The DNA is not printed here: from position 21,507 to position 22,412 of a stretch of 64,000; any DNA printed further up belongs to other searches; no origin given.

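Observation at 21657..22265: VKOR-family oxidoreductase co-resident with the sortase/pilin genes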

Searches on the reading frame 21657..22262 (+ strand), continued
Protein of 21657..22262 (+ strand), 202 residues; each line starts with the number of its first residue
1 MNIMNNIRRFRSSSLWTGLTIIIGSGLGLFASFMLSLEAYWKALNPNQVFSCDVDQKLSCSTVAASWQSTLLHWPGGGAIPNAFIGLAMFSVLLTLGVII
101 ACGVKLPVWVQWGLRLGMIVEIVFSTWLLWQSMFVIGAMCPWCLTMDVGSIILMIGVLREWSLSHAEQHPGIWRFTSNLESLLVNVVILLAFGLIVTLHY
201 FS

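Call 37: fold_search(model_id=the predicted structure, library=pdb)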
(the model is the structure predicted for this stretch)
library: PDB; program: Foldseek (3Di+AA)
matches with E <= 10: 107; with E <= 0.001: 6
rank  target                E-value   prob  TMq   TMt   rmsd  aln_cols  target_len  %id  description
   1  6wv8                  9.9e-06  1.00  0.64  0.34   2.6       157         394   21  Takifugu rubripes VKOR-like C138S mutant with vitamin K1 (released 2020-11-11)
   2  6wvb                  2.4e-05  1.00  0.66  0.34   3.3       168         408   22  Takifugu rubripes VKOR-like with warfarin (released 2020-11-11)
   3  6wv7_B                1.0e-04  1.00  0.59  0.32   3.0       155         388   23  Human VKOR with Chlorophacinone (released 2020-11-11)
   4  6wv6                  1.3e-04  1.00  0.57  0.32   3.2       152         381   23  Human VKOR with phenindione (released 2020-11-11)
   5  6wv7_A                1.5e-04  1.00  0.58  0.33   3.4       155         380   23  Human VKOR with Chlorophacinone (released 2020-11-11)
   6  6wv3                  4.2e-04  1.00  0.57  0.32   3.3       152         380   22  Human VKOR with warfarin (released 2020-11-11)
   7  4nv2                  1.8e-03  1.00  0.54  0.42   9.1       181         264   19  C50A mutant of Synechococcus VKOR, C2221 crystal form (released 2014-02-12)
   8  4nv5_B                3.3e-03  1.00  0.49  0.39   8.5       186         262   19  C50A mutant of Synechococcus VKOR, C2 crystal form (dehydrated) (released 2014-02-12)
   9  6wvi                  4.0e-03  1.00  0.58  0.31   4.0       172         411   20  VKOR-like from Takifugu rubripes (released 2020-11-11)
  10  4nv6                  1.3e-02  1.00  0.52  0.41   8.2       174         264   21  C212A mutant of Synechococcus VKOR (released 2014-02-12)
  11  4nv5_A                1.4e-02  1.00  0.50  0.40   8.4       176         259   20  C50A mutant of Synechococcus VKOR, C2 crystal form (dehydrated) (released 2014-02-12)
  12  3kp9                  1.8e-02  1.00  0.51  0.41   9.6       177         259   21  Structure of a bacterial homolog of vitamin K epoxide reductase (released 2010-02-09)
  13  6wv5                  5.1e-02  1.00  0.46  0.27   4.3       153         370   22  Human VKOR C43S mutant with vitamin K1 epoxide (released 2020-11-11)
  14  6wv4                  1.8e-01  1.00  0.48  0.29   4.7       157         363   22  Human VKOR C43S with warfarin (released 2020-11-11)
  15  9k7v_B                1.2e+00  0.25  0.36  0.18  10.3       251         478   11  Structural insights into photosystem II supercomplex of a a siphonous green algae Bryopsis corticulans from intertidal (released 2026-02-25)
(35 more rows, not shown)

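Call 65: search_protein_families(library=phrogs, proteins=[window:21657-22262:+], max_evalue=0.001)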
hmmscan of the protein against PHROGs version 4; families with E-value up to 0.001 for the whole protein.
window:21657-22262:+ (202 aa): 0 families

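Call 66: find_related_loci(query=A1, collection=metagenome_contigs, flank=10000)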
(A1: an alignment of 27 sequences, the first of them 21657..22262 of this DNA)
Query A1 (202 aa) in metagenome_contigs; peptide patterns used: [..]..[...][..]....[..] (x = any residue, [..] = any of these).
600 stretches matched a pattern (row limit reached: there are more); 584 encode a relative of the query (tblastn E <= 1e-3); the best 80 are kept; 80 distinct loci.
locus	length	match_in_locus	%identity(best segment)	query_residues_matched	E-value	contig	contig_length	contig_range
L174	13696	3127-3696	53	13-200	8e-61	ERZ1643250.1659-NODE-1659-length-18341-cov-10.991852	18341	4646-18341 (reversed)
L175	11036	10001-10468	39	4-166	1e-32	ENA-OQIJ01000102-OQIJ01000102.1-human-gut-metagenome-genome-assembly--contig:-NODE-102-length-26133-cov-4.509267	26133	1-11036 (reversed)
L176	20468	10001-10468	39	4-166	1e-32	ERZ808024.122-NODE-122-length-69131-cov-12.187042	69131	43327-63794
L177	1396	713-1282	37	8-196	2e-32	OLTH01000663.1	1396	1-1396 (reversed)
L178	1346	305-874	36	8-196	2e-32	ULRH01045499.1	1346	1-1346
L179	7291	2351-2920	36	8-196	7e-32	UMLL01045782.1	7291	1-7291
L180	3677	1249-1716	39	4-166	5e-32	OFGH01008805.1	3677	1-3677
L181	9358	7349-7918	36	8-196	2e-31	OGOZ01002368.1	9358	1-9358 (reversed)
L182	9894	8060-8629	37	8-196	1e-31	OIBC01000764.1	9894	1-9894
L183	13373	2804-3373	36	8-196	2e-31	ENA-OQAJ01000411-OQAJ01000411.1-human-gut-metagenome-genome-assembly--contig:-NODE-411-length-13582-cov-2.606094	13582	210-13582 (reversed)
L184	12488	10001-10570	36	8-196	2e-31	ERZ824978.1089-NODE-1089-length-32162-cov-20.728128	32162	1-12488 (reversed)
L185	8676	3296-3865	36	8-196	1e-31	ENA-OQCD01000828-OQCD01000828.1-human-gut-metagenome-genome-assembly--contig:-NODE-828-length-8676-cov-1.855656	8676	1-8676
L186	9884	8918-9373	42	8-166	1e-31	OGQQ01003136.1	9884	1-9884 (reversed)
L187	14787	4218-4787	36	8-196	2e-31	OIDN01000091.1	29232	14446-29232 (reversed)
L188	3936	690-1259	36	8-196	2e-31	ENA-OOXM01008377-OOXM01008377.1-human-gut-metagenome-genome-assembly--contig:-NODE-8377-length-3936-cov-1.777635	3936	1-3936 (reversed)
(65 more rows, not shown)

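Call 67: get_annotated_region(hit=H2, flank=12000)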
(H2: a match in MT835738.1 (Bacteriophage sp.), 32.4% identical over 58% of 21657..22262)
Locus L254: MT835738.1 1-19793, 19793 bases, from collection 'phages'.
description: UNVERIFIED: Bacteriophage sp. clone scaffold_571 genomic sequence.
organism: Bacteriophage sp. (NCBI taxid 38018)
taxonomy: Viruses
host: -; source: human fecal samples; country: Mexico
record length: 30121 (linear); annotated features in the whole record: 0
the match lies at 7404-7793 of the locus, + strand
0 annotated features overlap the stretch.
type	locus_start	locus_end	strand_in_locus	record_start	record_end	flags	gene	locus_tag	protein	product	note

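Call 68: get_annotated_region(hit=H1, flank=8000)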
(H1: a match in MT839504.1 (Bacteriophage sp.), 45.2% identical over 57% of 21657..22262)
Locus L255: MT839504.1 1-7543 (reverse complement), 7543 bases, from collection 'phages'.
description: UNVERIFIED: Bacteriophage sp. clone scaffold_10902 genomic sequence.
organism: Bacteriophage sp. (NCBI taxid 38018)
taxonomy: Viruses
host: -; source: human fecal samples; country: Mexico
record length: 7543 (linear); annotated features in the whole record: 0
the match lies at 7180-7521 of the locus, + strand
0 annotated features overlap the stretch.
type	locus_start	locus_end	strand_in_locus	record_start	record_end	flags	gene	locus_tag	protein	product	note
